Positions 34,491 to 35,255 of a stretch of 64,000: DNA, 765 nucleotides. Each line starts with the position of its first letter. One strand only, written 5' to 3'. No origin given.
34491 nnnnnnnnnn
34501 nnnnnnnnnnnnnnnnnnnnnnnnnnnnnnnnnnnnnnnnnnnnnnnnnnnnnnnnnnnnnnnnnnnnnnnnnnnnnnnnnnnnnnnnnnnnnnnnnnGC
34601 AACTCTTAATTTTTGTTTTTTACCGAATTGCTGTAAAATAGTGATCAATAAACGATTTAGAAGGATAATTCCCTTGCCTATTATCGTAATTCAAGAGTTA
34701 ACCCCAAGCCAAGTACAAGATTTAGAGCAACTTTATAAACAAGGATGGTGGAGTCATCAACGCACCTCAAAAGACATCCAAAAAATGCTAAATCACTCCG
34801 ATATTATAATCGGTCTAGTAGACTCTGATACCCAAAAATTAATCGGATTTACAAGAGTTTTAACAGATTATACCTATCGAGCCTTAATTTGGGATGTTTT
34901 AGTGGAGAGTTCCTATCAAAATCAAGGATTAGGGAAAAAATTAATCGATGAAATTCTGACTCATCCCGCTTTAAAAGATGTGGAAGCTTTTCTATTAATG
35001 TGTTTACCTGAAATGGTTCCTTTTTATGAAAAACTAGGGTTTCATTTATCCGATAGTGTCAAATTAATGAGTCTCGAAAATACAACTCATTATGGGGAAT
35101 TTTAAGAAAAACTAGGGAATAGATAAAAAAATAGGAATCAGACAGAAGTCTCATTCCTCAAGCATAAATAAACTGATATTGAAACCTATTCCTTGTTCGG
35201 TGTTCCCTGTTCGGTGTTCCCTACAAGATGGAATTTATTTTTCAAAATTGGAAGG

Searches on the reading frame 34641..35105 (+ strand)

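Call 6: search_protein_families(library=pfam, proteins=[window:34641-35105:+])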
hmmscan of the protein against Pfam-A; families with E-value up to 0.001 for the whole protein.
window:34641-35105:+ (154 aa): 5 families
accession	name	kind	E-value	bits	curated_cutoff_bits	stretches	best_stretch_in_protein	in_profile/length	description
PF00583.31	Acetyltransf_1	-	2.9e-12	47.3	20.7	1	26-134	5-116/116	Acetyltransferase (GNAT) family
PF13673.13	Acetyltransf_10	-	4e-11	43.4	23.6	1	34-139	11-112/128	Acetyltransferase (GNAT) domain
PF13508.13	Acetyltransf_7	-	4.2e-11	43.5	27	1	63-135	11-83/84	Acetyltransferase (GNAT) domain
PF08445.16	FR47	-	0.00065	20.1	22.1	0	57-137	2-80/86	FR47-like protein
PF13527.13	Acetyltransf_9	-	0.00075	19.9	25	0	20-135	5-125/127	Acetyltransferase (GNAT) domain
